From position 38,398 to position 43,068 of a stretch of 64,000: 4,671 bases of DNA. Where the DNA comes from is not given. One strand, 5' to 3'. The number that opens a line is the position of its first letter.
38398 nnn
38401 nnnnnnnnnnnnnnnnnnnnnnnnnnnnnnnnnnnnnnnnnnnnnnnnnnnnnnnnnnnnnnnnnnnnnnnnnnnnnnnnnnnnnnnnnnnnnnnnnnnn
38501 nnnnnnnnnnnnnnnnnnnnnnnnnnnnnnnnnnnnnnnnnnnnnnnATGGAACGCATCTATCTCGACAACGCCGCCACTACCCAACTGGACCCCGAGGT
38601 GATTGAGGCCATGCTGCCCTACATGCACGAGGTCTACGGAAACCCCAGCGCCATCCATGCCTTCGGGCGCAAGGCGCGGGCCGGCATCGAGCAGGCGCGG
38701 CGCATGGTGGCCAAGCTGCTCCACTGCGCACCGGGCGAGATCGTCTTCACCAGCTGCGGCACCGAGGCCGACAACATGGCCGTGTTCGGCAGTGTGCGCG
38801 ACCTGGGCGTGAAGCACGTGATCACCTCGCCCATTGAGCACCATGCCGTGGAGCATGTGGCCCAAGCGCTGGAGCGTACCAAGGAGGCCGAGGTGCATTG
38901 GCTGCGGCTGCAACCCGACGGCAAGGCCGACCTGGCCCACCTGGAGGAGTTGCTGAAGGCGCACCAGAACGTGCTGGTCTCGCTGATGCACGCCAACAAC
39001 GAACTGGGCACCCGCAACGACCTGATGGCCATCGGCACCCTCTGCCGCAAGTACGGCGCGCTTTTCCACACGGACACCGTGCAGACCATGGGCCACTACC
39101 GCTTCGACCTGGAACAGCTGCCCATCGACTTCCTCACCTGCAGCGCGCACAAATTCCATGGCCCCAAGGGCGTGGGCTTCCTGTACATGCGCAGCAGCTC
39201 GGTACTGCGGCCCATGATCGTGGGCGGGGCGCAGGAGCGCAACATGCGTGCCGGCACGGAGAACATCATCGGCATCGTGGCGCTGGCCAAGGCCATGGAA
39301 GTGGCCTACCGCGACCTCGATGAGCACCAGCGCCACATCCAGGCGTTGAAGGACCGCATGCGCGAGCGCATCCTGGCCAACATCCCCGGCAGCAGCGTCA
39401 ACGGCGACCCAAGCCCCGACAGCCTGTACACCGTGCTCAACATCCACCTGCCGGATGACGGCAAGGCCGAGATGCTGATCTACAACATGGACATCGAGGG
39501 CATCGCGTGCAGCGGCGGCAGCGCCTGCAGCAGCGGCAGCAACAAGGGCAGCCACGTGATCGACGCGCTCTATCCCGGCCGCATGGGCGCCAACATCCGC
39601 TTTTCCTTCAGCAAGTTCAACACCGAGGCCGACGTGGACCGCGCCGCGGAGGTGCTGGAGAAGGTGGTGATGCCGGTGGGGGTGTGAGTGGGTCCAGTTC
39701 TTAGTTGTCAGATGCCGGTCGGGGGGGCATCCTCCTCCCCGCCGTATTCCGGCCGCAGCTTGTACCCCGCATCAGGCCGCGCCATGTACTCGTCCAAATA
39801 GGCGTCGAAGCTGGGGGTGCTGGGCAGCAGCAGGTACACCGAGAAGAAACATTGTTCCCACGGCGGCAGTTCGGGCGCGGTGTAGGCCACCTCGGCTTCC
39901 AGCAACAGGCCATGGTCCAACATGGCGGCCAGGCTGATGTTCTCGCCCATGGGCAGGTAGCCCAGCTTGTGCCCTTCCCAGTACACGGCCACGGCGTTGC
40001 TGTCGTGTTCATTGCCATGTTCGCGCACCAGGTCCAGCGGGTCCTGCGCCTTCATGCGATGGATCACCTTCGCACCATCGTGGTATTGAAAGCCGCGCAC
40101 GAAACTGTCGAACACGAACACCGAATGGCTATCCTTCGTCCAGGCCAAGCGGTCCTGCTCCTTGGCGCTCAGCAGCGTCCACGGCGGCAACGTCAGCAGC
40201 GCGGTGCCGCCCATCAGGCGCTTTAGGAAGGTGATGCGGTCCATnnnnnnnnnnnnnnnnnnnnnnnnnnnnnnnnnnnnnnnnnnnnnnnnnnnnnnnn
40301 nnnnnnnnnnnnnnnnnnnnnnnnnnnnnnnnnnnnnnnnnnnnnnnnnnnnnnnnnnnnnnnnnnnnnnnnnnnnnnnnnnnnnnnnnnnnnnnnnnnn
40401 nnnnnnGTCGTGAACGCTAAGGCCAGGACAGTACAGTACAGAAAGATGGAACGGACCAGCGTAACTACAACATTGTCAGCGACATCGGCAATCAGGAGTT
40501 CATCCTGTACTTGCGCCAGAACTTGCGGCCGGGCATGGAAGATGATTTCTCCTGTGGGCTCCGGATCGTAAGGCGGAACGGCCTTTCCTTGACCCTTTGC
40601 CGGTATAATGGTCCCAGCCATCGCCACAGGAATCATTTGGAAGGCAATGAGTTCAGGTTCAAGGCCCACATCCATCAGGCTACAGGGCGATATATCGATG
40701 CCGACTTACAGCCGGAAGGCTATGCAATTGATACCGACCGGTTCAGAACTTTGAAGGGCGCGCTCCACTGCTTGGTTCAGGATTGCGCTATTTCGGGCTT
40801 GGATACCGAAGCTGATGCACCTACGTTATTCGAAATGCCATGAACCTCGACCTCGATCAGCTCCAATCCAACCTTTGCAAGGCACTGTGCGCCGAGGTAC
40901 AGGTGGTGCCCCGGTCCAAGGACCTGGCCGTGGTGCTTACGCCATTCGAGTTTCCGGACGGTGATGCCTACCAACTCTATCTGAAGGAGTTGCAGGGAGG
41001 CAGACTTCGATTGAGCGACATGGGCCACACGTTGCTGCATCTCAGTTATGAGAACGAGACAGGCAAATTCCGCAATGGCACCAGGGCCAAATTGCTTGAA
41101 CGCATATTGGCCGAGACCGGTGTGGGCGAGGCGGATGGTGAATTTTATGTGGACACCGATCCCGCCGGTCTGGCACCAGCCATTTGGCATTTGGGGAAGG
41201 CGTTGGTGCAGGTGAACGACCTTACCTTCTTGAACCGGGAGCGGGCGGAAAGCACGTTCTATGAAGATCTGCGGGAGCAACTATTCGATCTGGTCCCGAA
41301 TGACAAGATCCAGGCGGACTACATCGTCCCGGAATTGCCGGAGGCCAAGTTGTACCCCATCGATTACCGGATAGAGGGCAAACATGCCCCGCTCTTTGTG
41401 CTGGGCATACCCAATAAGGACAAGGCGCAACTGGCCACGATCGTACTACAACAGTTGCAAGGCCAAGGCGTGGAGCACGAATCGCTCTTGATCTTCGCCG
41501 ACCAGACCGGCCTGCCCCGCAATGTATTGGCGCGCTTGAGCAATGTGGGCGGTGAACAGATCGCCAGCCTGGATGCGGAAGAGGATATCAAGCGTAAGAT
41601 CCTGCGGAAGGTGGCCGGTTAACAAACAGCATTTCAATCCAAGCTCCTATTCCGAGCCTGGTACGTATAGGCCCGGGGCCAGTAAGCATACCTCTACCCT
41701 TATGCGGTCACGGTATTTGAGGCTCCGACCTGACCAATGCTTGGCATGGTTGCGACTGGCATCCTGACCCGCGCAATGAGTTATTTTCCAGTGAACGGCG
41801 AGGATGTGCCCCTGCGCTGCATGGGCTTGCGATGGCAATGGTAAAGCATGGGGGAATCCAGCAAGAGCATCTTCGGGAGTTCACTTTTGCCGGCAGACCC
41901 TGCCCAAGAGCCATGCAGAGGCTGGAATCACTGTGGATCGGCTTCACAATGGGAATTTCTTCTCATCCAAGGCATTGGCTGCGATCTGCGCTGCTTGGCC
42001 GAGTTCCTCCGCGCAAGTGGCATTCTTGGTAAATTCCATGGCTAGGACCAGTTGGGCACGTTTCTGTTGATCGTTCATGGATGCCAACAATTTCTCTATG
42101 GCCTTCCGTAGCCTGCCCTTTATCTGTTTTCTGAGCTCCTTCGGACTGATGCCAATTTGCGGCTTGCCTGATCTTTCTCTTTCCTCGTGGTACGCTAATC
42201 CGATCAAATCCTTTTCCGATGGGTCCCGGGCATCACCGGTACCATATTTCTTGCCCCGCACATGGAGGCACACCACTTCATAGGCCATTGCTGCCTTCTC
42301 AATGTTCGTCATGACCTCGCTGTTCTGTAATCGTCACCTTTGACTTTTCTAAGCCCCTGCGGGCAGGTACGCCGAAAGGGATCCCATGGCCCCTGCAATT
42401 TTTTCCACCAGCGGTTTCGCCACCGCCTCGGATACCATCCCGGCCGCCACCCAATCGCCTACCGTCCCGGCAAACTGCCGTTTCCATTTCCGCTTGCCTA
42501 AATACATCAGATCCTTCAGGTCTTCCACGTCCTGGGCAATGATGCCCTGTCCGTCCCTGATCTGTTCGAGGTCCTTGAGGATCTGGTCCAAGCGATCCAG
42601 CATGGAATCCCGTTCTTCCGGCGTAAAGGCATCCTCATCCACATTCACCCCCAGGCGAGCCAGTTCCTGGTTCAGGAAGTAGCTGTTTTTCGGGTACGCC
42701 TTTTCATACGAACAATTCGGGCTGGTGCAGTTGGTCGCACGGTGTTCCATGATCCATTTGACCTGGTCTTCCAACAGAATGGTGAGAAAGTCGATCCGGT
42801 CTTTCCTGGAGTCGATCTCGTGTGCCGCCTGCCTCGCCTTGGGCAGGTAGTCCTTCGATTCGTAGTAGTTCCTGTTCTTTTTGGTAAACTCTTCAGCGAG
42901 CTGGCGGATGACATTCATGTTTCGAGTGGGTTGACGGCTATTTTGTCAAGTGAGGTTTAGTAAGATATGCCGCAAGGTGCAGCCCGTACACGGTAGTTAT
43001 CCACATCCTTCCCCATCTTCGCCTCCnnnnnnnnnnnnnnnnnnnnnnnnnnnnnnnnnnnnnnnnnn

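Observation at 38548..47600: Decayed copy of the cysteine-desulfurase 3' end 7.9 kb downstream of the intact gene delimits an ~8-kb segment carrying an MmeI-family RM enzyme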

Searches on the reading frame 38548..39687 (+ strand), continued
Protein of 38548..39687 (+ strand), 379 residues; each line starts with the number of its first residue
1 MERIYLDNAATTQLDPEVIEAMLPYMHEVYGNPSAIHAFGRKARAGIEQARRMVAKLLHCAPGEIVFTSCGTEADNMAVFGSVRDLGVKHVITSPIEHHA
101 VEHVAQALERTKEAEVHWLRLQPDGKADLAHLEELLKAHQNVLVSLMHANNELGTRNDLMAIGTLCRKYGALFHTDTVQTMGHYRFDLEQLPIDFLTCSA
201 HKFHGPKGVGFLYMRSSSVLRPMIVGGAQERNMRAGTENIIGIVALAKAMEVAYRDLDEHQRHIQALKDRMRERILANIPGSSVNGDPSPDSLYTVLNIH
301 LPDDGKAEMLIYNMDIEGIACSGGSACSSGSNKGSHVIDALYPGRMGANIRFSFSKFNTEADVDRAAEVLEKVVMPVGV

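Call 32: find_encoding_contigs(protein=P0002, flank=10000, max_places=3)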
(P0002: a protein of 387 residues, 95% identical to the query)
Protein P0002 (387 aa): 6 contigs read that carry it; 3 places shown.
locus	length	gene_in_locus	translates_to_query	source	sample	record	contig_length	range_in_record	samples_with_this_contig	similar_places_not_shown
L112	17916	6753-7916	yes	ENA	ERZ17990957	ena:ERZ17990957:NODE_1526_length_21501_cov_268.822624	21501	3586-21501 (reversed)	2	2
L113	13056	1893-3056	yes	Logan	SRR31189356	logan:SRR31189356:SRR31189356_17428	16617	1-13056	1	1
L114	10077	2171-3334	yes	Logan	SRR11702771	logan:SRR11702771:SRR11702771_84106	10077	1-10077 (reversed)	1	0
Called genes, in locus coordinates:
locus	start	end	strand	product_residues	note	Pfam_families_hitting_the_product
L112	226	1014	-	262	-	PF08501:Shikimate_dh_N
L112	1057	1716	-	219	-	PF09335:VTT_dom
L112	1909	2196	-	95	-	PF00581:Rhodanese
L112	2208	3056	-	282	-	PF02679:ComA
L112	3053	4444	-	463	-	PF00515:TPR_1 (weak), PF07719:TPR_2 (weak), PF13181:TPR_8 (weak), PF13424:TPR_12 (weak), PF00515:TPR_1 (weak), PF07719:TPR_2 (weak), PF13371:TPR_9 (weak), PF12895:ANAPC3 (weak), +19 more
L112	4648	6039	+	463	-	PF02878:PGM_PMM_I, PF02879:PGM_PMM_II, PF02880:PGM_PMM_III, PF00408:PGM_PMM_IV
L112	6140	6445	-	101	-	PF05016:ParE_toxin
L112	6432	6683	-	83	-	PF03693:ParD_antitoxin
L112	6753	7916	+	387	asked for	PF00266:Aminotran_5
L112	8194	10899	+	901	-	PF07969:Amidohydro_3, PF01979:Amidohydro_1 (weak)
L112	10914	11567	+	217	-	PF06736:TMEM175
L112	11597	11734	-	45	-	-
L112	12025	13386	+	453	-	PF06940:DUF1287, PF07661:MORN_2 (faint)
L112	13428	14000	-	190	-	PF23894:LD_SV2 (faint), PF13599:Pentapeptide_4, PF00805:Pentapeptide (weak), PF13576:Pentapeptide_3 (faint), PF13599:Pentapeptide_4, PF00805:Pentapeptide (weak)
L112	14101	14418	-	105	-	PF02452:PemK_toxin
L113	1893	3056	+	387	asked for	PF00266:Aminotran_5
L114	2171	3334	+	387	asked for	PF00266:Aminotran_5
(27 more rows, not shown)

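Call 60: search_protein_families(library=ncbifam, proteins=[window:38548-39687:+, L083:3069-3593:+], max_evalue=0.001)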
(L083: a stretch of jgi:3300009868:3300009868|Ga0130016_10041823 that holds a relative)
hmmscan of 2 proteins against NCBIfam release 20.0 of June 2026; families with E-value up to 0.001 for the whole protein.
window:38548-39687:+ (379 aa): 23 families
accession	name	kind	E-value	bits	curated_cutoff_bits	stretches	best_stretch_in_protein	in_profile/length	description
TIGR03402.1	FeS_nifS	equivalog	8.1e-122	406.6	530.75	1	4-374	1-370/379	cysteine desulfurase NifS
NF010611.0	PRK14012.1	equivalog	3.3e-88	296.4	548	1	4-374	7-379/406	IscS subfamily cysteine desulfurase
TIGR03235.1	DNA_S_dndA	equivalog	9.4e-88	294.9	480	1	5-353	1-352/353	cysteine desulfurase DndA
TIGR03403.1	nifS_epsilon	equivalog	1.3e-83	281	587.7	1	4-374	1-373/382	NifS family cysteine desulfurase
TIGR02006.1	IscS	equivalog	3.5e-81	273.3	643.2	1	3-374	4-375/402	IscS subfamily cysteine desulfurase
NF002806.0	PRK02948.1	subfamily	7.3e-65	219.4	304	1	4-374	2-372/381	IscS subfamily cysteine desulfurase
TIGR01979.1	sufS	subfamily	2.3e-49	168.3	475.1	1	4-373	20-398/403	SufS family cysteine desulfurase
TIGR01977.1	am_tr_V_EF2568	hypoth_equivalog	4.8e-43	147.6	377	1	4-373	1-376/376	cysteine desulfurase family protein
TIGR01976.1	am_tr_V_VC1184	hypoth_equivalog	4e-32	112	352.35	1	3-219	19-236/401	cysteine desulfurase-like protein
NF006791.0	PRK09295.1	equivalog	5.5e-32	111.3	661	1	4-372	25-400/406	cysteine desulfurase SufS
TIGR03392.1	FeS_syn_CsdA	equivalog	4.1e-31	108.5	493.6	1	3-372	17-391/398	cysteine desulfurase CsdA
NF008126.0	PRK10874.1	equivalog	5e-31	108.2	607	1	3-372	20-394/401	cysteine desulfurase CsdA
NF041166.1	f2_encap_cargo1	exception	1.7e-30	106.7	800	1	4-372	247-622/623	family 2A encapsulin nanocompartment cargo protein cysteine desulfurase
NF040779.1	Sec_lyase_SclA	exception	6.6e-30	104.3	525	1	4-374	1-377/378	selenocysteine lyase SclA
TIGR03301.1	PhnW-AepZ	equivalog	2.3e-12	47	360.8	1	113-219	97-205/355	2-aminoethylphosphonate aminotransferase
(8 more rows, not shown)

L083:3069-3593:+ (174 aa): 0 families

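Call 61: search_protein_families(library=phrogs, proteins=[L083:3069-3593:+], max_evalue=0.001)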
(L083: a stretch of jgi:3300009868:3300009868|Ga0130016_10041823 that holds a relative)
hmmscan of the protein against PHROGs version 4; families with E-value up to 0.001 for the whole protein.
L083:3069-3593:+ (174 aa): 1 family
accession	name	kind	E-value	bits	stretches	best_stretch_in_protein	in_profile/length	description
phrog_27326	-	unknown function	1.4e-45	155.9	1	16-166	4-153/164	-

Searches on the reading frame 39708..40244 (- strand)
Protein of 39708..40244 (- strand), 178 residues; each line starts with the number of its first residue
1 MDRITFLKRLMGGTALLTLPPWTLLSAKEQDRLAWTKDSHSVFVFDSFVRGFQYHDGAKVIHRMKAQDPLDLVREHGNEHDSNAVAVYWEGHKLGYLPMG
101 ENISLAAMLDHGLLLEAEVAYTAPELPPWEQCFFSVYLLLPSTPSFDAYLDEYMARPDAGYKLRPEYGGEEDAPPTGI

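Call 24: search_protein_families(library=padloc, proteins=[window:39708-40244:-], max_evalue=0.01)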
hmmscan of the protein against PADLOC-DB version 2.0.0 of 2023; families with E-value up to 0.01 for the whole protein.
window:39708-40244:- (178 aa): 5 families
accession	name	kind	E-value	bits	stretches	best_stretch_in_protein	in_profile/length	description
PDLC04352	PDC-M03B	-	9.3e-13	46.3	1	40-120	129-210/250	-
PDLC04347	PDC-M03B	-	5.5e-10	37.3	1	37-123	120-209/245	-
PDLC04348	PDC-M03B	-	3.9e-06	24.8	1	41-124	126-213/248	-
PDLC04349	PDC-M03B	-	1.3e-05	23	1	60-120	150-211/232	-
PDLC04351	PDC-M03B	-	0.005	14.4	1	56-144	142-230/255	-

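Call 60: search_protein_families(library=ncbifam, proteins=[window:39708-40244:-], max_evalue=0.001)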
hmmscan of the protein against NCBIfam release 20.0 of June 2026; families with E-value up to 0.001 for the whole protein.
window:39708-40244:- (178 aa): 0 families

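Call 61: search_protein_families(library=phrogs, proteins=[window:39708-40244:-], max_evalue=0.001)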
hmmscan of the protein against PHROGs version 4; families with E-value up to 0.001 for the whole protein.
window:39708-40244:- (178 aa): 3 families
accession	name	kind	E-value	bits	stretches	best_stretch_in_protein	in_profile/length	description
phrog_18569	-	unknown function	1.4e-13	51.8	1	46-118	5-79/95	-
phrog_27141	-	unknown function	8.8e-06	26.8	1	61-117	27-84/139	-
phrog_8043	-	unknown function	0.00058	20.5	1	62-99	58-94/172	-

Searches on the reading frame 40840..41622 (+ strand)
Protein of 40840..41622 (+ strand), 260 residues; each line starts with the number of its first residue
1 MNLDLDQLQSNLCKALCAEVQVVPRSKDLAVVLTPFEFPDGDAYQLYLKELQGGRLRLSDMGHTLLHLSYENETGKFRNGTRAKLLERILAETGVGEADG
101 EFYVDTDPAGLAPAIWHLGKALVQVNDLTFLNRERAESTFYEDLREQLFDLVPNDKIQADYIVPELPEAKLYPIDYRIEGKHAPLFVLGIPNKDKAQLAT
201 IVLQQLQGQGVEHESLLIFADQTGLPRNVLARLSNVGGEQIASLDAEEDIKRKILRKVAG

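Call 8: search_protein_families(library=pfam, proteins=[window:40840-41622:+], max_evalue=0.01)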
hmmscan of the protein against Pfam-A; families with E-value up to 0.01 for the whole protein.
window:40840-41622:+ (260 aa): 1 family
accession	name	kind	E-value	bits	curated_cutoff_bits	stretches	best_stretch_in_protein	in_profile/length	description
PF08861.15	DUF1828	-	3.9e-21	75.6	22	1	34-125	1-91/91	Domain of unknown function DUF1828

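Call 24: search_protein_families(library=padloc, proteins=[window:40840-41622:+], max_evalue=0.01)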
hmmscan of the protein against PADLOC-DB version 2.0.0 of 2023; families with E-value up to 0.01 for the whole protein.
window:40840-41622:+ (260 aa): 2 families
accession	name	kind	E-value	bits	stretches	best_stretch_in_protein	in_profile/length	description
PDLC04539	PDC-M24B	-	4.9e-16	57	1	5-148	4-145/255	-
PDLC04540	PDC-M24B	-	8e-16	56.4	1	26-148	21-142/256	-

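Call 60: search_protein_families(library=ncbifam, proteins=[window:40840-41622:+], max_evalue=0.001)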
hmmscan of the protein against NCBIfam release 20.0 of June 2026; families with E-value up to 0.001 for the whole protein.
window:40840-41622:+ (260 aa): 0 families

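Call 61: search_protein_families(library=phrogs, proteins=[window:40840-41622:+], max_evalue=0.001)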
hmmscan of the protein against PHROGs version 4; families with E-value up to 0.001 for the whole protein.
window:40840-41622:+ (260 aa): 2 families
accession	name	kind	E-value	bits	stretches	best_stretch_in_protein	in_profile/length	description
phrog_5059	-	unknown function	5.4e-36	125.2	1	4-239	3-238/259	-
phrog_1960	-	unknown function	9.7e-08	32.7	1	17-125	13-116/246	-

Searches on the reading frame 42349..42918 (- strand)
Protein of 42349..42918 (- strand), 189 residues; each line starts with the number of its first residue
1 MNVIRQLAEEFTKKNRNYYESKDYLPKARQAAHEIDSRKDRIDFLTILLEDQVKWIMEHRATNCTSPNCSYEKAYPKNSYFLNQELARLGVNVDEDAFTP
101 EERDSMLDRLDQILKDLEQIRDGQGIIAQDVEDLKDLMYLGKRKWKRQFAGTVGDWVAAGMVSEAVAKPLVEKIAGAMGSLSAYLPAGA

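Call 8: search_protein_families(library=pfam, proteins=[window:42349-42918:-], max_evalue=0.01)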
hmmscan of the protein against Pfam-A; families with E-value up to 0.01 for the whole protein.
window:42349-42918:- (189 aa): 1 family
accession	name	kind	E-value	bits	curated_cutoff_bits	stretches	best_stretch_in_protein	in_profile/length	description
PF04108.17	ATG17_like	-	0.0073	16.3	43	1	20-129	11-98/355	Autophagy protein ATG17-like domain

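Call 24: search_protein_families(library=padloc, proteins=[window:42349-42918:-], max_evalue=0.01)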
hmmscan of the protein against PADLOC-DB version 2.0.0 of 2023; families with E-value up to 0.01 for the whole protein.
window:42349-42918:- (189 aa): 0 families

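Call 60: search_protein_families(library=ncbifam, proteins=[window:42349-42918:-], max_evalue=0.001)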
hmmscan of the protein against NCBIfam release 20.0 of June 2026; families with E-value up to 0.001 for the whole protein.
window:42349-42918:- (189 aa): 0 families

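Call 61: search_protein_families(library=phrogs, proteins=[window:42349-42918:-], max_evalue=0.001)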
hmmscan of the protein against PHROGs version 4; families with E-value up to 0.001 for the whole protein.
window:42349-42918:- (189 aa): 0 families
